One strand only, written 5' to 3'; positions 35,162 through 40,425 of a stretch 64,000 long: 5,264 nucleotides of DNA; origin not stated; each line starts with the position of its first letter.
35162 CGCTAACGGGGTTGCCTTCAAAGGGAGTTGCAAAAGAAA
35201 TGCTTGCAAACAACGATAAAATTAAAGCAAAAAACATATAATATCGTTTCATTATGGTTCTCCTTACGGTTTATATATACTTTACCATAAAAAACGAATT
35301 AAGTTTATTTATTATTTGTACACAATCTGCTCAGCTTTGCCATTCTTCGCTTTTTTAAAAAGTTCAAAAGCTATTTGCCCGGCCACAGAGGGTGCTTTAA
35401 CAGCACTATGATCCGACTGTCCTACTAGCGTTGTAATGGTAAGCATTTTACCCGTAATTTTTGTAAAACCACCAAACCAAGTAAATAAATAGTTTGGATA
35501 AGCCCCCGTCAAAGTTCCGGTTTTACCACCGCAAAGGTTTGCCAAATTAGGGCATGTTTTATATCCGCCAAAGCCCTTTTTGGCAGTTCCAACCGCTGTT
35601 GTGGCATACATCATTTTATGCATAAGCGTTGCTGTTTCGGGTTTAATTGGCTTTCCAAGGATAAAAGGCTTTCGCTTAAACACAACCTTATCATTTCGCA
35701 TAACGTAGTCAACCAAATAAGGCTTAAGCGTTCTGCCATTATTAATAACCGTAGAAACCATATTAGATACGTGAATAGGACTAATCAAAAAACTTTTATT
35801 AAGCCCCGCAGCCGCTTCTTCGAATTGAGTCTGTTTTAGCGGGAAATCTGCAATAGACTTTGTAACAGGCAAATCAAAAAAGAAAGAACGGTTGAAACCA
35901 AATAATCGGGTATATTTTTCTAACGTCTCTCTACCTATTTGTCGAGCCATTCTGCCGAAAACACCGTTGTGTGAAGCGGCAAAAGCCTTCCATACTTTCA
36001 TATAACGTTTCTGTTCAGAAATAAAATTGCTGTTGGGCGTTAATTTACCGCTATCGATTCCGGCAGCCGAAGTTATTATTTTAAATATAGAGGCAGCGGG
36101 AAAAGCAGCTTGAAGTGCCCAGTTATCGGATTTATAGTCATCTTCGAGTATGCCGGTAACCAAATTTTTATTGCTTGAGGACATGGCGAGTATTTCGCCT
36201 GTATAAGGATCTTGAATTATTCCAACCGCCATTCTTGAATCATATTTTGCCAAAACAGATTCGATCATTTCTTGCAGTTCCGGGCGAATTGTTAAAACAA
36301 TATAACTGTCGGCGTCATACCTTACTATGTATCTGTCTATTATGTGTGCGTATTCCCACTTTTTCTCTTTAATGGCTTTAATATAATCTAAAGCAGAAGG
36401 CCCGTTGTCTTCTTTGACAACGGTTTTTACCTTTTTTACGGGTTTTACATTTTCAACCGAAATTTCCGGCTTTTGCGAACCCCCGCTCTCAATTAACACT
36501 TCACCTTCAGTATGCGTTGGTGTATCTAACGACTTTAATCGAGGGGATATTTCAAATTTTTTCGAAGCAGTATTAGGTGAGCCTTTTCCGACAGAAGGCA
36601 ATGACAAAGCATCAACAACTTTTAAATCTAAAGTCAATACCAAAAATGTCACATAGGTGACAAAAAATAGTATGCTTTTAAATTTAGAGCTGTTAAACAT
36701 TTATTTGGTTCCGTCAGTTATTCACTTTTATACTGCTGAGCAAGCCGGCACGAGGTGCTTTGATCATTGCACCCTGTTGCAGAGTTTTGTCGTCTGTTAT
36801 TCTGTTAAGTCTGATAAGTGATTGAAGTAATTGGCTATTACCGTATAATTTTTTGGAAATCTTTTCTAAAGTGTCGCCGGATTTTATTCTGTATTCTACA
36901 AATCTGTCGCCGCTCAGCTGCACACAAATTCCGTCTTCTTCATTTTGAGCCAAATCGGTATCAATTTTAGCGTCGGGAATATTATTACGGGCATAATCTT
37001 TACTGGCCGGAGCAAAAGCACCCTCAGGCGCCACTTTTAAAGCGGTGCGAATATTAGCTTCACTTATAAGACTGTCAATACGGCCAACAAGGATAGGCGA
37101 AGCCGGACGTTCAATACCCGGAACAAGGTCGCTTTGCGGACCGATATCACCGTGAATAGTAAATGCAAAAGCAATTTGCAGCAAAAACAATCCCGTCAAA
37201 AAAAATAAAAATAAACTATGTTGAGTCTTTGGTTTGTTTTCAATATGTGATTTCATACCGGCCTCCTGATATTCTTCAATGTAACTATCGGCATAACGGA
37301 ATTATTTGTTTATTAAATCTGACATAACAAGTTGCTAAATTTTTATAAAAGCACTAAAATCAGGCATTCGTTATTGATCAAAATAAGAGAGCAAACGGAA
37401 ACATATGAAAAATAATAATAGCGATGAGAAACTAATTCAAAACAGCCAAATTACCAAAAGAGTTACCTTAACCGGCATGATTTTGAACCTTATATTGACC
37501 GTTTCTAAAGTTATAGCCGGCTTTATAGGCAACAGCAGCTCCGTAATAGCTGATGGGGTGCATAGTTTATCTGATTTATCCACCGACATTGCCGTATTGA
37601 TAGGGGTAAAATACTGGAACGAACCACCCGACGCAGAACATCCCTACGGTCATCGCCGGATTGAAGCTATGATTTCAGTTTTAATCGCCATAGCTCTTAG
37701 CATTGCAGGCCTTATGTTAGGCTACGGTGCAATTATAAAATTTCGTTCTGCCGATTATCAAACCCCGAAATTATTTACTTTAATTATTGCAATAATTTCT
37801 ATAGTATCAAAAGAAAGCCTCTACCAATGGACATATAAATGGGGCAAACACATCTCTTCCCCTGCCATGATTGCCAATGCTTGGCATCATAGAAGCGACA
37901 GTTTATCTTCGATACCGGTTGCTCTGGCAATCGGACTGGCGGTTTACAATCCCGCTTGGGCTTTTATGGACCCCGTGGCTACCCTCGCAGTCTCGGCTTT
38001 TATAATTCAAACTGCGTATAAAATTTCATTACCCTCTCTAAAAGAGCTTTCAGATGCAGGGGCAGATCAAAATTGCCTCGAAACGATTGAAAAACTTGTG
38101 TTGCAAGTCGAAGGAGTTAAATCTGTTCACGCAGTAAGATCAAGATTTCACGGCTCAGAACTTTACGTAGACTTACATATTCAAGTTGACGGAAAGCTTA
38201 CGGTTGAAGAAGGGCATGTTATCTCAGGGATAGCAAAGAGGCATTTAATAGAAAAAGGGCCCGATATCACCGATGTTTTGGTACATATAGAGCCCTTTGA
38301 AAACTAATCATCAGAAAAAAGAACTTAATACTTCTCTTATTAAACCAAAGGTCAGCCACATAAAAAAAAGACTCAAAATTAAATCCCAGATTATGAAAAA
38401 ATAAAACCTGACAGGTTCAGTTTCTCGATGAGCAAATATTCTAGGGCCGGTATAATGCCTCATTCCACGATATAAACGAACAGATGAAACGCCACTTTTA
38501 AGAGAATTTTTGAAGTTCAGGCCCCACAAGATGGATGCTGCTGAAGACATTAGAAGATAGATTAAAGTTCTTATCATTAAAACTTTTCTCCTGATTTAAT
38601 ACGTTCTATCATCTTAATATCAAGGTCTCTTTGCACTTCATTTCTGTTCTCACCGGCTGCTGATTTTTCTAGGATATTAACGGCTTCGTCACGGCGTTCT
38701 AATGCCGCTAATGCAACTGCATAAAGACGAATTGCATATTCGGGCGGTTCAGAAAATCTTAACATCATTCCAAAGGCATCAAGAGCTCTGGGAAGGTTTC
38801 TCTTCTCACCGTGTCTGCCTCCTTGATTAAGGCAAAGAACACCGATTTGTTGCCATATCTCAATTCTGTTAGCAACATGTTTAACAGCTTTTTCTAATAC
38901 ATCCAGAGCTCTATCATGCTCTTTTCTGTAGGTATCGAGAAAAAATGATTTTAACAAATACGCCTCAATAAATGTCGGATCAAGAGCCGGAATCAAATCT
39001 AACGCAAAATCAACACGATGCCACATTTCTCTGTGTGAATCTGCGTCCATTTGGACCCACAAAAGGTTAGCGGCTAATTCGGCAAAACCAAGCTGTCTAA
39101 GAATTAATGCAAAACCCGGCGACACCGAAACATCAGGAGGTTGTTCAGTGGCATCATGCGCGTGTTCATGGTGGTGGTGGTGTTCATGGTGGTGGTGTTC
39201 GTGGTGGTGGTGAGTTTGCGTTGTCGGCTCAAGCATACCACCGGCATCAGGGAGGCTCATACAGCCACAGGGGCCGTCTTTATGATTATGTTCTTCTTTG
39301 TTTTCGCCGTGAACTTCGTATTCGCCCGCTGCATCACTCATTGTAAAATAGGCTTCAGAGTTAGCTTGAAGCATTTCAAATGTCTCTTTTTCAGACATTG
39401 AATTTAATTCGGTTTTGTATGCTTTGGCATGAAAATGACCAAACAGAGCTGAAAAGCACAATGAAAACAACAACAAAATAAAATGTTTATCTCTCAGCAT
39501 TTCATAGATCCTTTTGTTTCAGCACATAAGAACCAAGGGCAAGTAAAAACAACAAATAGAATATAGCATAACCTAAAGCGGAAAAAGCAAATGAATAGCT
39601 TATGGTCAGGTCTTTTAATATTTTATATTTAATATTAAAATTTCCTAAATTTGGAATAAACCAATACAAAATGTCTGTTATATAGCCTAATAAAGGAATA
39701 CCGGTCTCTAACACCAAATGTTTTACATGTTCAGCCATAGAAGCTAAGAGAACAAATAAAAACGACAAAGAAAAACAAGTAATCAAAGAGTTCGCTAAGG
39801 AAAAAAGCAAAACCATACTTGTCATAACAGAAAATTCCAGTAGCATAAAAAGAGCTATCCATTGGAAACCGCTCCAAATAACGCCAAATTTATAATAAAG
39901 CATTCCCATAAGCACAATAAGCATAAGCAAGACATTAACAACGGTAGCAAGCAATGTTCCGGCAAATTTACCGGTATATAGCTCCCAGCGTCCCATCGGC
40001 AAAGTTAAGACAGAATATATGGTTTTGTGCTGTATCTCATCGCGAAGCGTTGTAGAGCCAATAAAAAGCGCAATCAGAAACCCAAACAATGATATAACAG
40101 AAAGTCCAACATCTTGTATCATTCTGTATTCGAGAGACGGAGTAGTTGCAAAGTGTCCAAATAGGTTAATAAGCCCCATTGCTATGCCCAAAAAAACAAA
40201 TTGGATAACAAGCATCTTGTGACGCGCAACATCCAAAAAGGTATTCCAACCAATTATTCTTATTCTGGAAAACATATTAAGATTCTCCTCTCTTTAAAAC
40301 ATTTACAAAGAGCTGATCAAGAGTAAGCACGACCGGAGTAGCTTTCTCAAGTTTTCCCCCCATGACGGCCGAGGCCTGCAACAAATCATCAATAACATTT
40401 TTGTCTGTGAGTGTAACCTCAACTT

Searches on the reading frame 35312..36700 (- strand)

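Call 26: search_protein_families(library=pfam, proteins=[window:35312-36700:-], max_evalue=0.001)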
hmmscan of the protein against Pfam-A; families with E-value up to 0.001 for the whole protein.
window:35312-36700:- (462 aa): 1 family
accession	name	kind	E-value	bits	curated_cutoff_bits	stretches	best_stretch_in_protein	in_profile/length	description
PF00905.27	Transpeptidase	-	1.2e-31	110.5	22.1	1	161-437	4-292/299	Penicillin binding protein transpeptidase domain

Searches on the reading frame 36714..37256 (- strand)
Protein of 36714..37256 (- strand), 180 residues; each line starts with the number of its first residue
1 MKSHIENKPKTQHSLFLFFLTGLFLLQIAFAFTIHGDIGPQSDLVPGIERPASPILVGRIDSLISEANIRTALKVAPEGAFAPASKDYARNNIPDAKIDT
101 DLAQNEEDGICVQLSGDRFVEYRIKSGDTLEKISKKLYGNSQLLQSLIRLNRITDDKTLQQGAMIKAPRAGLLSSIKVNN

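Call 26: search_protein_families(library=pfam, proteins=[window:36714-37256:-], max_evalue=0.001)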
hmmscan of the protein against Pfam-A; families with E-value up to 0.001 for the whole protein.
window:36714-37256:- (180 aa): 1 family
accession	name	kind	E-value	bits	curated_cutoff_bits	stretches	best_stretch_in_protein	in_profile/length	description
PF01476.26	LysM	-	2.5e-06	27.7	20.9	1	122-168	1-43/43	LysM domain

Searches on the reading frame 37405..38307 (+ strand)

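Call 26: search_protein_families(library=pfam, proteins=[window:37405-38307:+], max_evalue=0.001)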
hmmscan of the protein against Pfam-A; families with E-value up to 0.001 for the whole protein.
window:37405-38307:+ (300 aa): 2 families
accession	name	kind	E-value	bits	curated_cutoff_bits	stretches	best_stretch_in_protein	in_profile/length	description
PF01545.26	Cation_efflux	-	1.6e-41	142.7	26.6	1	24-215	4-197/198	Cation efflux family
PF16916.11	ZT_dimer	-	5.8e-21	74.7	26.7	1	225-298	6-78/78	Dimerisation domain of Zinc Transporter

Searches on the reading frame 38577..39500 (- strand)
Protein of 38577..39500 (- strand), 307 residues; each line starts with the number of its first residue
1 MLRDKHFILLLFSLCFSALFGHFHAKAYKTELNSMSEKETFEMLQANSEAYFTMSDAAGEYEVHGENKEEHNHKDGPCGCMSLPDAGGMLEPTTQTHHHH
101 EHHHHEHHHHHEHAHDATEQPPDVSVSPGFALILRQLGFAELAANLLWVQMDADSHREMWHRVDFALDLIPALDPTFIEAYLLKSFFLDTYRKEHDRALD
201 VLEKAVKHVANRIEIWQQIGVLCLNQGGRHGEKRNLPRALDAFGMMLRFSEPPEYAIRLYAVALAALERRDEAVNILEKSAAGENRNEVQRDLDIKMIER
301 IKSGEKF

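Call 26: search_protein_families(library=pfam, proteins=[window:38577-39500:-], max_evalue=0.001)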
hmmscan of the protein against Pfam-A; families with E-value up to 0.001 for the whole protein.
window:38577-39500:- (307 aa): 1 family
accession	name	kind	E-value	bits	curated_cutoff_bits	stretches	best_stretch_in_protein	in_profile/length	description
PF13428.12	TPR_14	-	0.00066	20.6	23.5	0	192-219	14-41/44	Tetratricopeptide repeat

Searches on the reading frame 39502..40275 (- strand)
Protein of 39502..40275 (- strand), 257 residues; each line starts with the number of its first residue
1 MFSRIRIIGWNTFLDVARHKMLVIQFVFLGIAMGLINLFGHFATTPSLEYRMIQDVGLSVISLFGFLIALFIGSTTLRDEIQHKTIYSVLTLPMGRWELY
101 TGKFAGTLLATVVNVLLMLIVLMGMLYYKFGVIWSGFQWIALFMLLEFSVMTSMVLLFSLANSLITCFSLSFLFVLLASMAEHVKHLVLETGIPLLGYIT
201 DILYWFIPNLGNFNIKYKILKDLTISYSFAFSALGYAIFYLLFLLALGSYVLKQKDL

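Call 71: search_protein_families(library=pfam, proteins=[window:39502-40275:-], max_evalue=0.00001)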
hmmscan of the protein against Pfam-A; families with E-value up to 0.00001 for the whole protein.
window:39502-40275:- (257 aa): 2 families
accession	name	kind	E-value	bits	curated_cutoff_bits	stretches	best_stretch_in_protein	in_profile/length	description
PF12730.13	ABC2_membrane_4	-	1.2e-07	32.3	27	1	18-175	11-176/179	ABC-2 family transporter protein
PF12679.13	ABC2_membrane_2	-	4.4e-07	29.9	27.2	1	52-257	65-283/283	ABC-2 family transporter protein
